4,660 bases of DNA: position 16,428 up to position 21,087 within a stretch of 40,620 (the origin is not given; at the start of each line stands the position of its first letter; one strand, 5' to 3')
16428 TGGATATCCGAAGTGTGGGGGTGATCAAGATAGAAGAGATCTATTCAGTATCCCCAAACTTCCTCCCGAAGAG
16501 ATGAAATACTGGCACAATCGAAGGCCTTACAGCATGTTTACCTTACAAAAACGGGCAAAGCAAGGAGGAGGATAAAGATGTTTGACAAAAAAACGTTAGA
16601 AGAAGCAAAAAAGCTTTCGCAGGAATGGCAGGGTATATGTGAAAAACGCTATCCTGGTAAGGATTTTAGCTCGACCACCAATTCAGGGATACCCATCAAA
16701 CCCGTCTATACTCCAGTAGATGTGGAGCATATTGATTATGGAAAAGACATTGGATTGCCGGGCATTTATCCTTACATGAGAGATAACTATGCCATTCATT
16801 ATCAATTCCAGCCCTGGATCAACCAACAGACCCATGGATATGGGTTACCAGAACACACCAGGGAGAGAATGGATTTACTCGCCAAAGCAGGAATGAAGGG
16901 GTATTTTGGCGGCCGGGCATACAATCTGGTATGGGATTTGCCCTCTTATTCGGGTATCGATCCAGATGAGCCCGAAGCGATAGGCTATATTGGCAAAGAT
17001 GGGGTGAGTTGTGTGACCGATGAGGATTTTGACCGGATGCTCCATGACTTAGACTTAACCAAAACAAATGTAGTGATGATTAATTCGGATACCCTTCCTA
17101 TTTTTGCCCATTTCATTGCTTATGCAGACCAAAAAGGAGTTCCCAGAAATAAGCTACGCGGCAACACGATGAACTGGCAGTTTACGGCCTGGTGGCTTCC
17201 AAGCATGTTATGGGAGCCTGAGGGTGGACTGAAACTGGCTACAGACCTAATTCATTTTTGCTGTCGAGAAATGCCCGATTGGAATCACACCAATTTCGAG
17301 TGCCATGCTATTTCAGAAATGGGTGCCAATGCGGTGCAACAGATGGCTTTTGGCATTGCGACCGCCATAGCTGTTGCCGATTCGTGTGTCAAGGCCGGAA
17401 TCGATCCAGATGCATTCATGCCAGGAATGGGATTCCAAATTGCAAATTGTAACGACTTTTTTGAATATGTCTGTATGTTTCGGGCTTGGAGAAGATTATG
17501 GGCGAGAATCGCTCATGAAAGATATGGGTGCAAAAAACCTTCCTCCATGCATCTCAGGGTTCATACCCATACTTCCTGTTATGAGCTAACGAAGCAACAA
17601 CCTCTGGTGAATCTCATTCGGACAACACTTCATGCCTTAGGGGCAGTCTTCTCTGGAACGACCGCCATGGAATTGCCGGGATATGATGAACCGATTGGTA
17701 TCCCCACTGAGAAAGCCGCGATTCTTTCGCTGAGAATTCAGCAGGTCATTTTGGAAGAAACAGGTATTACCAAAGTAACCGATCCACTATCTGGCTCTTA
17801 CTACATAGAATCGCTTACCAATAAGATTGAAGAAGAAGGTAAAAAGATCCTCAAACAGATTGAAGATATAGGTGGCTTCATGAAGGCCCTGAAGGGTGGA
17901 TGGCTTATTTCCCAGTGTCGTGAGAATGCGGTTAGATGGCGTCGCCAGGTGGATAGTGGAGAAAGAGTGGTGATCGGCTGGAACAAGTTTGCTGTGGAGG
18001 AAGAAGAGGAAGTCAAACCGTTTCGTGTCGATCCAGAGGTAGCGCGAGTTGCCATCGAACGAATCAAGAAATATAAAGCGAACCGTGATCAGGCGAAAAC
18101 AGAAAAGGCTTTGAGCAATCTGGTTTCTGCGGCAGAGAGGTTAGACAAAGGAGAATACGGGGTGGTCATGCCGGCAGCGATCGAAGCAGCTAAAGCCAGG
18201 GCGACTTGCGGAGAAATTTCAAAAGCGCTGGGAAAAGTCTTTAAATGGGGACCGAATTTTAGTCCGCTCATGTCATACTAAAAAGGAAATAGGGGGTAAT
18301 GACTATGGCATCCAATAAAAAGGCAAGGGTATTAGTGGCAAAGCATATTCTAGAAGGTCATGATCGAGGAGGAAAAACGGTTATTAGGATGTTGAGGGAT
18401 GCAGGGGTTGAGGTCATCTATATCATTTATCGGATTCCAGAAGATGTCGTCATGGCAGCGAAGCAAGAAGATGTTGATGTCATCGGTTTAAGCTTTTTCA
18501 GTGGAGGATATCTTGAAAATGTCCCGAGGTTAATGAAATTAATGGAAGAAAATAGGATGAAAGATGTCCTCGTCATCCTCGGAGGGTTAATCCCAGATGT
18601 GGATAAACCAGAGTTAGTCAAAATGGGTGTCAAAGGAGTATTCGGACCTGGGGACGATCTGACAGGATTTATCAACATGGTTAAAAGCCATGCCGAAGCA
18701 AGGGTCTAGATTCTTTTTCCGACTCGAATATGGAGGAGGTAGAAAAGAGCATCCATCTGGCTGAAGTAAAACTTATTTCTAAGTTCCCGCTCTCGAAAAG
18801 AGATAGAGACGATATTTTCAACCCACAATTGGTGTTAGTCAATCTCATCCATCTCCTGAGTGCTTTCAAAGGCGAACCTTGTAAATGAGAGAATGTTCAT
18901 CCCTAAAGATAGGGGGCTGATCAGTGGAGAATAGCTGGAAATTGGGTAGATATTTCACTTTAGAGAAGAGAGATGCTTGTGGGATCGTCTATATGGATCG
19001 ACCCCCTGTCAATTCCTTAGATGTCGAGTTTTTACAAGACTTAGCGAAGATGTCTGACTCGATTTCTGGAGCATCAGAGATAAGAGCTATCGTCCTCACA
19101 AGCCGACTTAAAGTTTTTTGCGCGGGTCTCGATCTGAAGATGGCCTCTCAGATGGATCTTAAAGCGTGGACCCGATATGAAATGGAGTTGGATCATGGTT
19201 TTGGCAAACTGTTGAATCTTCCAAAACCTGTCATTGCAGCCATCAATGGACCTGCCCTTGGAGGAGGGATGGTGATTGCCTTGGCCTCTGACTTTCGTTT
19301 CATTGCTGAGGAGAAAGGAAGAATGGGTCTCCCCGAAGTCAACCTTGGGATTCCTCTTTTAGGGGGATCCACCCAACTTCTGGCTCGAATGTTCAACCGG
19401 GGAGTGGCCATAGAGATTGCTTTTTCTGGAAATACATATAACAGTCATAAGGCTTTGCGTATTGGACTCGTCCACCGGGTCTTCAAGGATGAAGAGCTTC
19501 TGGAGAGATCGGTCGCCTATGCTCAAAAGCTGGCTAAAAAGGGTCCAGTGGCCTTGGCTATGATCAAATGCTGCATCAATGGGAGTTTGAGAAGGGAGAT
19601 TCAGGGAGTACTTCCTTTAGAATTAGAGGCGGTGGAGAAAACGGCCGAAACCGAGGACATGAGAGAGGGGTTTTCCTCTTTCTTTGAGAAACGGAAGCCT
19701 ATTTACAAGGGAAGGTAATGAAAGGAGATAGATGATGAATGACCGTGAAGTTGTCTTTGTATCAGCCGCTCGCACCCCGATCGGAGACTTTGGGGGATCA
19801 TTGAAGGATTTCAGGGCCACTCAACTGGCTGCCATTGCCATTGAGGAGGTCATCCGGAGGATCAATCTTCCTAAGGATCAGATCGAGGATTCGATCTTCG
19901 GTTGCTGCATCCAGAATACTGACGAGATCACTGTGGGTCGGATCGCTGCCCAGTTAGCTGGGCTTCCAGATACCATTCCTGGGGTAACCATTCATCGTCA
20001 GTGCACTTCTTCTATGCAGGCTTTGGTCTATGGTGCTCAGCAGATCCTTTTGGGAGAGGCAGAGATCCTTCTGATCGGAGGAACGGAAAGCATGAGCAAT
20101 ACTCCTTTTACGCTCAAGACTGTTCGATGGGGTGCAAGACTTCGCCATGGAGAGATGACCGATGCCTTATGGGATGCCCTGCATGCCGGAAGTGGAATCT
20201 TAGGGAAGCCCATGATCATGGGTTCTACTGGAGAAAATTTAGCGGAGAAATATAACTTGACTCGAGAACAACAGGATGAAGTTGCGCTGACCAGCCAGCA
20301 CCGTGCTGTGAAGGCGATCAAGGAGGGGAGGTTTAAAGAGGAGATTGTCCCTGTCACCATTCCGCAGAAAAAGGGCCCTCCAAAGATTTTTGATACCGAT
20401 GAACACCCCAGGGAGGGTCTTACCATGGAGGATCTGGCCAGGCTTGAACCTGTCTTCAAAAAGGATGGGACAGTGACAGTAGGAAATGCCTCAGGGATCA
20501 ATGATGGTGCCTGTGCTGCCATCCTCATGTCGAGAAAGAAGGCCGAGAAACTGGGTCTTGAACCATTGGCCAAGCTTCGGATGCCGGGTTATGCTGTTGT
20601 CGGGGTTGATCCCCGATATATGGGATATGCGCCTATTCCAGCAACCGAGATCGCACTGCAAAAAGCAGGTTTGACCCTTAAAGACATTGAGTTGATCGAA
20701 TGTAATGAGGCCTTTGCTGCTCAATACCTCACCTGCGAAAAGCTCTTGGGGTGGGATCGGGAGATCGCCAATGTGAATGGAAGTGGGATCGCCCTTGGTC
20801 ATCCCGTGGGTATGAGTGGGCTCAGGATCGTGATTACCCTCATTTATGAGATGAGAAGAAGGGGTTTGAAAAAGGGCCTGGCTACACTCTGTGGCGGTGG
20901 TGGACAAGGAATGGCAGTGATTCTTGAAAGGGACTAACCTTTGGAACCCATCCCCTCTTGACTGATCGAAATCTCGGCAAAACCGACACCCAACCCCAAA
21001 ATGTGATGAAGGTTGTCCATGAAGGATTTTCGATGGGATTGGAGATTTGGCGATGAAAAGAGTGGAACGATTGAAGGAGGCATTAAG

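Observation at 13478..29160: TetR-headed cluster uniting two B12 acyl-CoA mutases with an ATP-driven HgdAB/BCR-type Fe-S radical enzyme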

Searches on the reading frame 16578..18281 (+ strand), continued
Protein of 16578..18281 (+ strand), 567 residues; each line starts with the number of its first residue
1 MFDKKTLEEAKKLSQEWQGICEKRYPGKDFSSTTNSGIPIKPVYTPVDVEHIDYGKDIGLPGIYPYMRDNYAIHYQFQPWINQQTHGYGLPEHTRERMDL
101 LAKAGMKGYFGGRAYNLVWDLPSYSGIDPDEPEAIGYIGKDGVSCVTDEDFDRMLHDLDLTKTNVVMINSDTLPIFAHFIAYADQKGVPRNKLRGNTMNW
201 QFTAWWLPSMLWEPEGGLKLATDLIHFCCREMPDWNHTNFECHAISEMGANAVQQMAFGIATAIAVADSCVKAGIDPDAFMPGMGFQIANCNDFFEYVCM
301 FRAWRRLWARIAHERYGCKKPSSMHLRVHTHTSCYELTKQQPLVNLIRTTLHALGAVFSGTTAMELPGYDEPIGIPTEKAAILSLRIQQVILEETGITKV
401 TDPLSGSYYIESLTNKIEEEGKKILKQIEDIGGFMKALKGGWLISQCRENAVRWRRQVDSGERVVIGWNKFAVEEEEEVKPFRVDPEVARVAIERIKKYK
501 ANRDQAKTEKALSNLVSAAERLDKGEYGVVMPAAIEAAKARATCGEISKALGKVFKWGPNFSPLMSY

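Call 86: get_annotated_region(hit=H1, flank=9000)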
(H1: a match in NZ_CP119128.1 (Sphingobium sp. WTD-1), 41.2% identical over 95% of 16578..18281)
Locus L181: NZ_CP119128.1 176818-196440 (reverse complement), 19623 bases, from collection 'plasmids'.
description: Sphingobium sp. WTD-1 plasmid unnamed1, complete sequence
organism: Sphingobium sp. WTD-1 (NCBI taxid 2979467)
taxonomy: Bacteria; Pseudomonadota; Alphaproteobacteria; Sphingomonadales; Sphingomonadaceae; Sphingobium; Sphingobium sp. WTD-1
host: -; source: Bacteria,activated sludge; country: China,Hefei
typing (MOB-suite, as given by PLSDB): conjugative; replicon rep_cluster_647; relaxase MOBP; mating-pair formation MPF_F
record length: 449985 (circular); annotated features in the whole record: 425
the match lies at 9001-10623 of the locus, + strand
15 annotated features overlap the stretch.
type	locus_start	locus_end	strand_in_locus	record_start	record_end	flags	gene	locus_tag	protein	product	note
CDS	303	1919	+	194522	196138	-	-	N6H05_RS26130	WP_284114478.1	AMP-binding protein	-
CDS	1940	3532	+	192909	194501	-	-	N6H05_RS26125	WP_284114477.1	carboxyl transferase domain-containing protein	-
CDS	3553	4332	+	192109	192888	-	-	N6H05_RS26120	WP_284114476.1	enoyl-CoA hydratase-related protein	-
CDS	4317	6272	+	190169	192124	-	-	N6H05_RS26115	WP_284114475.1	acetyl-CoA carboxylase biotin carboxylase subunit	-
CDS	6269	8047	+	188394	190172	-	-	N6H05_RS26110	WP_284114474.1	acyclic terpene utilization AtuA family protein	-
CDS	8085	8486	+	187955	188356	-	-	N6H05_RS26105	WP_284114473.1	nuclear transport factor 2 family protein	-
CDS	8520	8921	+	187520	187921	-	-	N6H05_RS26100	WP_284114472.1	nuclear transport factor 2 family protein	-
CDS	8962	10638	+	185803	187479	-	-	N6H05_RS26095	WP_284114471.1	methylmalonyl-CoA mutase family protein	-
CDS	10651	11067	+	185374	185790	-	-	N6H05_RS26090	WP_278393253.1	cobalamin-dependent protein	-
CDS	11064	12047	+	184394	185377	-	meaB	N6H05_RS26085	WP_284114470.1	methylmalonyl Co-A mutase-associated GTPase MeaB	GO:1903826 - L-arginine transmembrane transport [Evidence IEA]; GO:0015819 - lysine transport [Evidence IEA]; ...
CDS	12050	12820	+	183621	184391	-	-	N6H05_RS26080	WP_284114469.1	glucose 1-dehydrogenase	-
CDS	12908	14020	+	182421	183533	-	-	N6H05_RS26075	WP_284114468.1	NADH:flavin oxidoreductase/NADH oxidase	-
CDS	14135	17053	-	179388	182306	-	-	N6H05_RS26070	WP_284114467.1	Tn3 family transposase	-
CDS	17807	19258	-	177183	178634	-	istA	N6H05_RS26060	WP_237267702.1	IS21 family transposase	-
CDS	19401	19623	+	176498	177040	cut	-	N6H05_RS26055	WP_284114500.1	SOS response-associated peptidase family protein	GO:0006974 - DNA damage response [Evidence IEA]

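Call 91: get_annotated_region(hit=H19, flank=9000)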
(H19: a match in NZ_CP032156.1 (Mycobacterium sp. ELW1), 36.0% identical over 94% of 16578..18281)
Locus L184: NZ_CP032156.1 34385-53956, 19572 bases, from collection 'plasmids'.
description: Mycobacterium sp. ELW1 plasmid pELW1-1, complete sequence
organism: Mycobacterium sp. ELW1 (NCBI taxid 1547487)
taxonomy: Bacteria; Actinomycetota; Actinomycetes; Mycobacteriales; Mycobacteriaceae; Mycobacterium; Mycobacterium sp. ELW1
host: -; source: whole organism,Stream sediment; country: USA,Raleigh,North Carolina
typing (MOB-suite, as given by PLSDB): mobilizable; replicon rep_cluster_1586; relaxase MOBF
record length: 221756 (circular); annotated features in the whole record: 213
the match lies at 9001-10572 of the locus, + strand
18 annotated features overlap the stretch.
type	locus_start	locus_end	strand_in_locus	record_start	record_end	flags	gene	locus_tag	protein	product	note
CDS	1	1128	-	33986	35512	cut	-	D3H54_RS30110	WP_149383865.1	precorrin-2 C(20)-methyltransferase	GO:0009236 - cobalamin biosynthetic process [Evidence IEA]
CDS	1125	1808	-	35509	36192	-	-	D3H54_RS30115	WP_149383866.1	precorrin-8X methylmutase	GO:0009236 - cobalamin biosynthetic process [Evidence IEA]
CDS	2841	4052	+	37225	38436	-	-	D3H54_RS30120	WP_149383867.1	acetyl-CoA C-acetyltransferase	-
CDS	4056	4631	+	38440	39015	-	-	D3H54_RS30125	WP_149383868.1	cob(I)yrinic acid a,c-diamide adenosyltransferase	GO:0009236 - cobalamin biosynthetic process [Evidence IEA]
CDS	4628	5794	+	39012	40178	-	cobA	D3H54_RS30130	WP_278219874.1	uroporphyrinogen-III C-methyltransferase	GO:0019354 - siroheme biosynthetic process [Evidence IEA]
CDS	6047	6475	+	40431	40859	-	-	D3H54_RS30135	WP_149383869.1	cobalamin B12-binding domain-containing protein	-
CDS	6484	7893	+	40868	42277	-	-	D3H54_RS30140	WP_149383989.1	AMP-binding protein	-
CDS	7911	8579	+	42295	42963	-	meaB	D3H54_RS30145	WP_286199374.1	methylmalonyl Co-A mutase-associated GTPase MeaB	GO:1903826 - L-arginine transmembrane transport [Evidence IEA]; GO:0015819 - lysine transport [Evidence IEA]; ...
CDS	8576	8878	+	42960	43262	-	-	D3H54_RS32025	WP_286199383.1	hypothetical protein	-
CDS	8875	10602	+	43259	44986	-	-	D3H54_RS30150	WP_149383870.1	methylmalonyl-CoA mutase family protein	-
CDS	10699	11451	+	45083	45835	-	-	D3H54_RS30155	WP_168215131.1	FCD domain-containing protein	GO:0006355 - regulation of DNA-templated transcription [Evidence IEA]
CDS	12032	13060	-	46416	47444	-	ilvC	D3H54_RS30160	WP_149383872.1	ketol-acid reductoisomerase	-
CDS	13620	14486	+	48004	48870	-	-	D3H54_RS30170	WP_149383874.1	3-hydroxybutyryl-CoA dehydrogenase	-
CDS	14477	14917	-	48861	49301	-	-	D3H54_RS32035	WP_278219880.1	hypothetical protein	-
CDS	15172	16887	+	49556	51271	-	-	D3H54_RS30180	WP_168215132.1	thiamine pyrophosphate-binding protein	-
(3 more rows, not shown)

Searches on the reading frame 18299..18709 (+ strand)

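Call 3: search_protein_families(library=pfam, proteins=[window:18299-18709:+])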
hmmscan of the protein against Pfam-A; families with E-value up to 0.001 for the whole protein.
window:18299-18709:+ (136 aa): 1 family
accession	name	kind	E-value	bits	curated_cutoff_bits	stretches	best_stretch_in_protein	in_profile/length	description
PF02310.24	B12-binding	-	3e-21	75.9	32.1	1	10-120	2-115/121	B12 binding domain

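Call 5: search_protein_families(library=ncbifam, proteins=[window:18299-18709:+], max_evalue=0.00001)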
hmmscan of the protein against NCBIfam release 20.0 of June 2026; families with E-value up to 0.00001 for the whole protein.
window:18299-18709:+ (136 aa): 4 families
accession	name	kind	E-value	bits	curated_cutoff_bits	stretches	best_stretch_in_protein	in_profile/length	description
TIGR00640.1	acid_CoA_mut_C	subfamily_domain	4.6e-35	120.5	57.45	1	7-131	1-126/132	methylmalonyl-CoA mutase C-terminal domain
NF006944.0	PRK09426.1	equivalog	9.1e-26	90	876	1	5-124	586-706/721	methylmalonyl-CoA mutase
NF045497.1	IsobCoAmut_IcmF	equivalog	4.1e-14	51.4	1500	1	8-128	2-129/1076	fused isobutyryl-CoA mutase/GTPase IcmF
NF041607.1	dimeth_corrin_MtbC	equivalog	2.6e-06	27.1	350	1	5-96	78-172/203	dimethylamine corrinoid protein MtbC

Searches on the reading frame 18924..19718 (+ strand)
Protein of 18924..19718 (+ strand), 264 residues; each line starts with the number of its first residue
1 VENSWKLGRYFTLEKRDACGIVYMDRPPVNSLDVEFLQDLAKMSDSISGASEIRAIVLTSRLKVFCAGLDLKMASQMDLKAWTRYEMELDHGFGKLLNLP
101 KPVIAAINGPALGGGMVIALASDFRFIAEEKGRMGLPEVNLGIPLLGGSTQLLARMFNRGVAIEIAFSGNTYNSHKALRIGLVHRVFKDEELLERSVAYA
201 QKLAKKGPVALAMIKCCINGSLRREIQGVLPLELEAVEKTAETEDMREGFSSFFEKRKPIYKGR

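Call 3: search_protein_families(library=pfam, proteins=[window:18924-19718:+])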
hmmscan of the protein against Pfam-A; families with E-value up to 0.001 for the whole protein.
window:18924-19718:+ (264 aa): 2 families
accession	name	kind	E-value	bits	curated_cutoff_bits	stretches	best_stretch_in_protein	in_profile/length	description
PF00378.25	ECH_1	-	4.5e-51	174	27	1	19-263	6-250/251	Enoyl-CoA hydratase/isomerase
PF16113.10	ECH_2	-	9.2e-23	81.7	27.2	1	20-192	2-177/335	Enoyl-CoA hydratase/isomerase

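Call 19: search_protein_families(library=ncbifam, proteins=[window:18924-19718:+], max_evalue=1e-10)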
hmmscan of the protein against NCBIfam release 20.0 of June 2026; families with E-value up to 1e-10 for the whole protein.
window:18924-19718:+ (264 aa): 66 families (the best 25 are shown)
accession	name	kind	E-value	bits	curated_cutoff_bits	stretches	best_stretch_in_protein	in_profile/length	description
NF005802.0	PRK07657.1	equivalog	1.4e-52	178.9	363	1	21-263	16-259/260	enoyl-CoA hydratase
NF051848.1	EnCoAHydtEchA19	equivalog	2e-51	175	400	1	12-264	3-258/258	enoyl-CoA hydratase EchA19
NF004475.0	PRK05809.1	subfamily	4.2e-50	170.6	394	1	12-263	7-259/260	short-chain-enoyl-CoA hydratase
NF005073.0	PRK06495.1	subfamily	8.6e-50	169.4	296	1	15-264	10-257/257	enoyl-CoA hydratase/isomerase family protein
NF005803.0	PRK07658.1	equivalog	8.7e-48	162.9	313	1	11-264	4-257/257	enoyl-CoA hydratase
NF006566.0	PRK09076.1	subfamily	2.8e-46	158.2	286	1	11-262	7-258/260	enoyl-CoA hydratase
NF006007.0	PRK08138.1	subfamily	2.2e-45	155.1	355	1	16-264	15-261/261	enoyl-CoA hydratase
NF007239.0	PRK09674.1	equivalog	7e-44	150.2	371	1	16-264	11-257/257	2,3-dehydroadipyl-CoA hydratase PaaF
NF004517.0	PRK05862.1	equivalog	3.9e-42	144.5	396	1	13-263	8-256/257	enoyl-CoA hydratase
NF004635.0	PRK05981.1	equivalog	4e-40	138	351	1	12-264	7-266/266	enoyl-CoA hydratase/isomerase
NF046063.1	oxepin_alt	equivalog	1.9e-39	135.7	300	1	24-259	15-253/254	oxepin-CoA hydrolase, alternative type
NF004781.0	PRK06127.1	subfamily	4e-39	134.9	291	1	13-264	15-269/269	enoyl-CoA hydratase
NF006100.0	PRK08252.1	subfamily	4.8e-39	134.5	282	1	12-264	6-254/254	crotonase/enoyl-CoA hydratase family protein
NF006109.0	PRK08260.1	subfamily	1.2e-37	129.8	320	1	13-263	8-277/296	enoyl-CoA hydratase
NF005864.0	PRK07799.1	equivalog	3e-37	128.2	316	1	12-263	11-265/266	crotonase/enoyl-CoA hydratase family protein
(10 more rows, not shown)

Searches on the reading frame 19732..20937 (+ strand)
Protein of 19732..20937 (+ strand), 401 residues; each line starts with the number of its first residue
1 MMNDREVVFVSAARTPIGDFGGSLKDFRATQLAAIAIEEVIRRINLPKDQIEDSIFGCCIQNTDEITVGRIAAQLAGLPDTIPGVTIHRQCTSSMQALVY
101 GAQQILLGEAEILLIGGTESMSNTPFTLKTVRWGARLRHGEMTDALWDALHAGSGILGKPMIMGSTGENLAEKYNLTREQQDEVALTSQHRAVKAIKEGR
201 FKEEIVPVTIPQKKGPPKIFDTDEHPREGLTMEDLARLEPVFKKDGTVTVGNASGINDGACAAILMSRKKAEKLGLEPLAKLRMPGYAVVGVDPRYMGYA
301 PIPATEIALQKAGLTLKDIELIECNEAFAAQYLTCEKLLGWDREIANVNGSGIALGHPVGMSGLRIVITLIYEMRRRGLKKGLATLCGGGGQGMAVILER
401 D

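Call 3: search_protein_families(library=pfam, proteins=[window:19732-20937:+])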
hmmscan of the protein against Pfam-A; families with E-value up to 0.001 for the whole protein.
window:19732-20937:+ (401 aa): 3 families
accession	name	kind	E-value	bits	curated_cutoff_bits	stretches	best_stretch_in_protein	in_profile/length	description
PF00108.29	Thiolase_N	-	6.8e-84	281.7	26.4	1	7-268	1-259/260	Thiolase, N-terminal domain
PF02803.24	Thiolase_C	-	4.6e-45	152.7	27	1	278-400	3-123/123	Thiolase, C-terminal domain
PF00109.32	ketoacyl-synt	-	0.00087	19.4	20.8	0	48-124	135-207/252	Beta-ketoacyl synthase, N-terminal domain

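Call 19: search_protein_families(library=ncbifam, proteins=[window:19732-20937:+], max_evalue=1e-10)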
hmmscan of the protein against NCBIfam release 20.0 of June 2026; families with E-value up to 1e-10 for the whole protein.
window:19732-20937:+ (401 aa): 32 families (the best 25 are shown)
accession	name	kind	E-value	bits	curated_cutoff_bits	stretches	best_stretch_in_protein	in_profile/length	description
NF006552.0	PRK09051.1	subfamily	2.8e-137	458.2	565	1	3-400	2-394/395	beta-ketothiolase BktB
TIGR01930.1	AcCoA-C-Actrans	subfamily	9.9e-136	452.7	240.55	1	10-399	2-385/385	acetyl-CoA C-acyltransferase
NF004853.0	PRK06205.1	subfamily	4.2e-132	441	551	1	5-400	2-402/404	acetyl-CoA C-acetyltransferase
NF042999.1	bketothiol_BktB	equivalog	8.4e-128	427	725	1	4-400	2-393/394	beta-ketothiolase BktB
NF004206.0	PRK05656.1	subfamily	1e-126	423.2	688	1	5-400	2-392/392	acetyl-CoA C-acetyltransferase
NF006086.0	PRK08235.1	equivalog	4.7e-123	411.2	526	1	6-399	3-391/393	acetyl-CoA C-acetyltransferase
NF006551.0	PRK09050.1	subfamily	2.5e-116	389.1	605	1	6-400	3-400/401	3-oxoadipyl-CoA thiolase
TIGR02430.1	pcaF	equivalog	7e-114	381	597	1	5-400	1-399/400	3-oxoadipyl-CoA thiolase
NF005805.0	PRK07661.1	equivalog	3.6e-104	348.8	633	1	5-399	2-389/391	acetyl-CoA C-acetyltransferase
NF006510.0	PRK08947.1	equivalog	4.8e-102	341.8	519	1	5-400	2-386/387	acetyl-CoA C-acyltransferase FadA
NF005890.0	PRK07851.1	equivalog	8.1e-100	334.6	580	1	6-400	3-404/406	acetyl-CoA C-acetyltransferase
NF006001.0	PRK08131.1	equivalog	3.6e-98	329.1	622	1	12-400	9-399/401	3-oxoadipyl-CoA thiolase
NF042967.1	AcCoAtase_PhaA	equivalog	9e-98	328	740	1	5-400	2-395/396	acetyl-CoA acetyltransferase PhaA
NF005033.0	PRK06445.1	equivalog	4e-95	319.3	511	1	24-400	28-394/395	acetyl-CoA C-acetyltransferase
TIGR02445.1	fadA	equivalog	6.4e-95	318.3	591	1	6-400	1-384/385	acetyl-CoA C-acyltransferase FadA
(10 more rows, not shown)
